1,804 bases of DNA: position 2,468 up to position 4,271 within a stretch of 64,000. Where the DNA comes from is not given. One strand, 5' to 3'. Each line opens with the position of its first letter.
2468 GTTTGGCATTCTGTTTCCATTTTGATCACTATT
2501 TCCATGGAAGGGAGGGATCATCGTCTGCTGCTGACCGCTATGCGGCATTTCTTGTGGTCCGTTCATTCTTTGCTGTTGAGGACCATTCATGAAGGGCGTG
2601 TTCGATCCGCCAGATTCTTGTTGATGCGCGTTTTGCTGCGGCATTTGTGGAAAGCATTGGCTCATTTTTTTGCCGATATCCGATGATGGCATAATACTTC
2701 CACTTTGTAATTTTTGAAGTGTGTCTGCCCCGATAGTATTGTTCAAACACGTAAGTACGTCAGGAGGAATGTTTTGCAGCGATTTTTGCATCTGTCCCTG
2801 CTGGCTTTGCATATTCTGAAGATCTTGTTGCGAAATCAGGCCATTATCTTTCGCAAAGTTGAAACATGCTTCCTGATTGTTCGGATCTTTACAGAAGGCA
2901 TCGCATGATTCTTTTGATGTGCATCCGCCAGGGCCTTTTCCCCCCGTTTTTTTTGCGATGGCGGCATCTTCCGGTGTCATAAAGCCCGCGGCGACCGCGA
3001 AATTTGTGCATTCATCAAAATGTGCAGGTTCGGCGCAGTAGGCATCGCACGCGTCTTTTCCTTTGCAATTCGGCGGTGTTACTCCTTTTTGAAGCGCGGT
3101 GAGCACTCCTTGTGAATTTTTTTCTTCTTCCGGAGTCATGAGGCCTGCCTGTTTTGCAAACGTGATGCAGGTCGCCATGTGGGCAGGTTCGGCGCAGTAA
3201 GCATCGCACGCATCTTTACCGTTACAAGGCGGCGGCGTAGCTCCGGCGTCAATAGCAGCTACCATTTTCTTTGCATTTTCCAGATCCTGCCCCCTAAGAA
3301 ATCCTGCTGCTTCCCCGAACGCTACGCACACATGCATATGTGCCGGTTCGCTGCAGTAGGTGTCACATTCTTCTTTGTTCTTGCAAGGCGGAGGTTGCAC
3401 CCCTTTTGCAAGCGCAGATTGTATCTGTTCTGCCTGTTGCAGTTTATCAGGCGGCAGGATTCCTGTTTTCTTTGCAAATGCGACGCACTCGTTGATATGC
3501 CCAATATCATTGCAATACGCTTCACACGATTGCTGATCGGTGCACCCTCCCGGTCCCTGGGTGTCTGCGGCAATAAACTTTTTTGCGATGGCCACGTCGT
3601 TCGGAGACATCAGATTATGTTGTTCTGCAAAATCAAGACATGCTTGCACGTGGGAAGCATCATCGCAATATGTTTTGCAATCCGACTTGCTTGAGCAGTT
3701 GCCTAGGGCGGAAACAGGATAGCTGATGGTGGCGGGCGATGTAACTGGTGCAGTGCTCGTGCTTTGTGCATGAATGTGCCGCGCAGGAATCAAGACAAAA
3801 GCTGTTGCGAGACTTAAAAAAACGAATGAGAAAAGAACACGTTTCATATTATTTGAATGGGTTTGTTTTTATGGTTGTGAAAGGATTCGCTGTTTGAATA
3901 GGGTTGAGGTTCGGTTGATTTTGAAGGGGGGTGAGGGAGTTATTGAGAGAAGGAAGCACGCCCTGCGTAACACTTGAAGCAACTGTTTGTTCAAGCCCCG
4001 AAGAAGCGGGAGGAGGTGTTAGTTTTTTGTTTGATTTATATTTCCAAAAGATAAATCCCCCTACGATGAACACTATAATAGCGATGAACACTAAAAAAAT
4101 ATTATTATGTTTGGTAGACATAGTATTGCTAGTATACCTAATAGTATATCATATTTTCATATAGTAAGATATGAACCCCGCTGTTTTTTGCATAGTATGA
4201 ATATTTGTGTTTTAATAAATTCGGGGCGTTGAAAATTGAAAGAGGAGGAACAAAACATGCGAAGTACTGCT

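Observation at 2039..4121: Secreted protein with 6-7 tandem four-Cys/one-His repeats and a 230-aa Met/Gln/Pro-rich tail, coupled to a small membrane protein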

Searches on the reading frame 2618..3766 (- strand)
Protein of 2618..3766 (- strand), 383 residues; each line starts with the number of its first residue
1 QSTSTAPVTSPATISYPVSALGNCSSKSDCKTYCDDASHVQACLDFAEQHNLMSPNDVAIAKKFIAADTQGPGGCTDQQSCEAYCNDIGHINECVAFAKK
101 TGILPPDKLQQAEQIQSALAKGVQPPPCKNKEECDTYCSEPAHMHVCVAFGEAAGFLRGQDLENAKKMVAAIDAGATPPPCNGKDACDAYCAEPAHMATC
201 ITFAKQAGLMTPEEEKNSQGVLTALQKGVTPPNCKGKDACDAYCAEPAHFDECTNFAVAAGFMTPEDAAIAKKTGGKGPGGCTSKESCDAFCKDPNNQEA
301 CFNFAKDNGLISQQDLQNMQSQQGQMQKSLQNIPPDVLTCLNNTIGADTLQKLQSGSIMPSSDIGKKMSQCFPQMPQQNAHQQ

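Call 17: search_solved_structures(query=A2, max_evalue=1, show_alignments=2)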
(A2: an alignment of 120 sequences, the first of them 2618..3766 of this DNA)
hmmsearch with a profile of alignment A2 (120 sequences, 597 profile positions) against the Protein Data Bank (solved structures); distinct sequences matched with E-value up to 1: 0.

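Call 23: predict_structure(alignment_id=A2)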
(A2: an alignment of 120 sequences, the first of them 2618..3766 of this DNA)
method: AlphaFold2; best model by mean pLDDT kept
length: 383 residues; sequences in the alignment: 120
mean_pLDDT: 91.2   pTM: 0.73
mean pLDDT of the five models: 91.2, 90.7, 90.4, 89.7, 88.8
residues with pLDDT >= 90: 321; 70-90: 39; 50-70: 10; < 50: 13
segments of 3 or more residues with pLDDT < 50: 1-9, 381-383
pLDDT, mean of each block of 10 residues (from residue 1): 39 85 96 92 95 90 85 90 92 95 93 96 93 92 97 97 97 97 93 96 97 97 97 94 95 97 96 94 93 92 95 95 94 95 96 91 92 62 43
secondary structure, 60 per line:
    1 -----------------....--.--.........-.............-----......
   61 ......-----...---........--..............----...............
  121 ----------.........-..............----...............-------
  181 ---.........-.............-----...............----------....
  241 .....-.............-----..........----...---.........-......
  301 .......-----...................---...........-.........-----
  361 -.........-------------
elements in order: H27-35 H37-49 H55-66 H78-85 H88-101 H106-120 H131-139 H141-154 H159-173 H184-192 H194-206 H212-226 H237-245 H247-259 H265-274 H285-293 H295-307 H313-331 H335-345 H347-355 H362-370

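Call 39: fold_search(model_id=the predicted structure, library=pdb)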
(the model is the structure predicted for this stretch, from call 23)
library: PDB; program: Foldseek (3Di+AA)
matches with E <= 10: 77; with E <= 0.001: 0
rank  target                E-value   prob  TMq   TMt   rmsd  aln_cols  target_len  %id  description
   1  5orq_A                6.8e-01  0.14  0.13  0.13  27.3       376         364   11  Crystal structure of designed cPPR-Telo1 in complex with ssDNA (released 2018-06-20)
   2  5orm                  1.6e+00  0.11  0.16  0.17  20.0       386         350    9  Crystal structure of designed cPPR-Telo1 (released 2018-06-20)
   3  8fnc_8                1.9e+00  0.09  0.17  0.14  22.9       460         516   10  Cryo-EM structure of RNase-treated RESC-C in trypanosomal RNA editing (released 2023-07-19)
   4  5i9h_A                2.3e+00  0.08  0.14  0.14  25.1       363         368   12  Crystal structure of designed pentatricopeptide repeat protein dPPR-U8G2 in complex with its target RNA U8G2 (released 2016-04-27)
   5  6xom                  2.3e+00  0.05  0.11  0.11  18.6       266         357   12  DCN1 bound to 8 (released 2021-06-02)
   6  9g33_UT               2.7e+00  0.04  0.11  0.04  20.6       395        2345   12  Stalled 90S - Utp23-Krr1-deltaC3 (released 2025-06-18)
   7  5dbk_A                3.1e+00  0.04  0.12  0.13  27.9       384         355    8  apo form of the quorum sensor NprR from B. thuringiensis (released 2016-07-13)
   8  8a22_AM               3.2e+00  0.04  0.13  0.12  23.7       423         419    9  Structure of the mitochondrial ribosome from Polytomella magna (released 2022-11-16)
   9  5cqs_A                3.4e+00  0.06  0.16  0.17  20.3       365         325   13  Dimerization of Elp1 is essential for Elongator complex assembly (released 2015-08-19)
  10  7pkt_P                3.5e+00  0.06  0.14  0.13  21.7       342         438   12  Large subunit of the Chlamydomonas reinhardtii mitoribosome (released 2022-06-15)
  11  7tmm_P                3.5e+00  0.03  0.11  0.10  20.6       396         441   10  Complete V1 Complex from Saccharomyces cerevisiae (released 2022-04-06)
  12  7dkh_I                3.7e+00  0.04  0.13  0.08  24.2       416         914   10  Crystal structure of the Ctr9/Paf1/Cdc73/Rtf1 quaternary complex (released 2021-11-24)
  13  5a7d_H                3.9e+00  0.04  0.13  0.13  22.4       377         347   10  Tetrameric assembly of LGN with Inscuteable (released 2016-08-03)
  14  3sf4_A                4.0e+00  0.04  0.12  0.13  21.8       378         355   11  Crystal structure of the complex between the conserved cell polarity proteins Inscuteable and LGN (released 2011-11-23)
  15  9k2v_a                4.0e+00  0.03  0.12  0.11  28.2       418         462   11  Cyanophage A4 pre-ejectosome (released 2025-04-09)
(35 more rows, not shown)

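Call 68: fold_search(model_id=the predicted structure, library=viral)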
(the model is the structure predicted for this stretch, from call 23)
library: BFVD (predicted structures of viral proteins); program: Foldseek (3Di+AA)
matches with E <= 10: 133; with E <= 0.001: 0
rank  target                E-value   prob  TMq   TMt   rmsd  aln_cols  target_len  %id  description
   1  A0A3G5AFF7            3.6e-01  0.28  0.19  0.20  15.0       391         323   11  Ankyrin repeat protein [Solivirus sp.]
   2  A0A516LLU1            4.6e-01  0.08  0.10  0.07  29.3       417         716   13  (no name in the UniProt tables at hand)
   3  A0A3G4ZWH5            5.1e-01  0.20  0.19  0.18  16.1       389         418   12  Uncharacterized protein [Faunusvirus sp.]
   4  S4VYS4                5.3e-01  0.16  0.16  0.13  13.5       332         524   15  Ankyrin repeat domain containing protein [Pandoravirus dulcis]
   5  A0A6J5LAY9            6.8e-01  0.08  0.11  0.06  25.7       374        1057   13  Uncharacterized protein [uncultured Caudovirales phage]
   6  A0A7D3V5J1            1.1e+00  0.09  0.14  0.12  18.1       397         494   12  Tetratricopeptide repeat protein [Fadolivirus FV1/VV64]
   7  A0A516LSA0            1.4e+00  0.07  0.14  0.12  27.4       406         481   14  (no name in the UniProt tables at hand)
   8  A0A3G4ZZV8            1.6e+00  0.09  0.14  0.12  22.9       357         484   11  Sel1 repeat family protein [Faunusvirus sp.]
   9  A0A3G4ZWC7            1.8e+00  0.08  0.10  0.14  18.0       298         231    7  Sel1 repeat family protein [Faunusvirus sp.]
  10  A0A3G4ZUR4            1.8e+00  0.08  0.13  0.15  23.5       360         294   12  Tetratricopeptide repeat protein [Edafosvirus sp.]
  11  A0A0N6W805            1.9e+00  0.08  0.15  0.12  21.6       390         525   12  (no name in the UniProt tables at hand)
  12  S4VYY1                1.9e+00  0.09  0.16  0.15  14.9       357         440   12  F-box domain containing protein [Pandoravirus salinus]
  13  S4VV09                2.0e+00  0.10  0.19  0.16  15.1       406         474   14  Ankyrin repeat domain containing protein [Pandoravirus salinus]
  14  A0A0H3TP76            2.0e+00  0.08  0.16  0.15  15.9       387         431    9  (no name in the UniProt tables at hand)
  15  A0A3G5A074            2.1e+00  0.06  0.11  0.09  20.9       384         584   11  Uncharacterized protein [Gaeavirus sp.]
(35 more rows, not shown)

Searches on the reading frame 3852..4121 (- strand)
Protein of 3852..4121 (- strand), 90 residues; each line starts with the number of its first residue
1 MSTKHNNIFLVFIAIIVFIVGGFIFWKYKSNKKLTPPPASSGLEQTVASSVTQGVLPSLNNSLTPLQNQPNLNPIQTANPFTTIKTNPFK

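Call 3: search_protein_families(library=pfam, proteins=[window:3852-4121:-], max_evalue=1)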
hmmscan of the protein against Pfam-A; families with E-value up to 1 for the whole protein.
window:3852-4121:- (90 aa): 2 families
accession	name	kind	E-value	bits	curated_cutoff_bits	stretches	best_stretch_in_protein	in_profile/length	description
PF00746.26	Gram_pos_anchor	-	0.14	12.6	20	1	5-33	15-40/43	LPXTG cell wall anchor motif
PF17359.7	DUF5385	-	0.21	11.6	25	1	6-34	2-30/217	Family of unknown function (DUF5385)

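Call 4: search_protein_families(library=ncbifam, proteins=[window:3852-4121:-], max_evalue=1)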
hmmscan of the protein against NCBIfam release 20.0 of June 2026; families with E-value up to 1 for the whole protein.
window:3852-4121:- (90 aa): 1 family
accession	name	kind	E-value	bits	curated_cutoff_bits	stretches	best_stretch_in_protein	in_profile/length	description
TIGR01167.1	LPXTG_anchor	domain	0.096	13.4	15.9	1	6-30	9-33/34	LPXTG cell wall anchor domain-containing protein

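Call 25: find_homologous_proteins(query=window:3852-4121:-, max_evalue=0.001)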
Query window:3852-4121:- (90 aa): 1 proteins with E <= 0.001 among 2 candidates.
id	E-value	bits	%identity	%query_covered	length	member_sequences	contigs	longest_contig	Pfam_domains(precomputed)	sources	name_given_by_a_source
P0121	3.7e-51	189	100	100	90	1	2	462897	-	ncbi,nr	ncbi:MAG: hypothetical protein KGI50_01690 [Patescibacteria group bacterium]|nr:hypothetical protein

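Call 51: search_protein_representatives(protein=window:3852-4121:-)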
Query: 90 residues. Proteins with E-value up to 0.001 (for the whole library): 129; up to 1e-10: 6; up to 1e-30: 1. The best 129 are listed.
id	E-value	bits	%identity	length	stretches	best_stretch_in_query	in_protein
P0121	1.2e-51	188.6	100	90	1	1-90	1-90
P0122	4.5e-13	65.4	44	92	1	9-89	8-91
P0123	1.7e-12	63.6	42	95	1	7-90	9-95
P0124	3.7e-12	62.5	41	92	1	6-90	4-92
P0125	4.4e-12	62.3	44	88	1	9-90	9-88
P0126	1.2e-11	60.9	43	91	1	13-90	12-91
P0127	1.1e-10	57.9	36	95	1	10-90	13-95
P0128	1.1e-10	57.8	40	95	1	7-90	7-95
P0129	1.1e-10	57.8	42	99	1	12-90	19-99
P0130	1.6e-10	57.3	35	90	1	9-90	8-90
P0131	2.3e-10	56.8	41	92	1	8-90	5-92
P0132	3.2e-10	56.3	47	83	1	8-82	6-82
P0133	3.2e-10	56.3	42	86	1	4-90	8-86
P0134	3.8e-10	56.1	40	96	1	3-90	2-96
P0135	4.0e-10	56.0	36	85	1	4-90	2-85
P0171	9.2e-07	45.3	26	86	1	9-89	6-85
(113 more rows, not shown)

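Call 54: find_encoding_contigs(protein=P0171, flank=4000, max_places=2)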
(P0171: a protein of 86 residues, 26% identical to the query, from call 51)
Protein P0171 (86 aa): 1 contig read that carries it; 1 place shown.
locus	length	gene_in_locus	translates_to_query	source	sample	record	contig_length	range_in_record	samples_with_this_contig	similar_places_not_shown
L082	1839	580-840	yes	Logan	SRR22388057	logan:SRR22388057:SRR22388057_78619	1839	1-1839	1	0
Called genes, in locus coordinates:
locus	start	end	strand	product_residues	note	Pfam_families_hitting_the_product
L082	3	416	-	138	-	?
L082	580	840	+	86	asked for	-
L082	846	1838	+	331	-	?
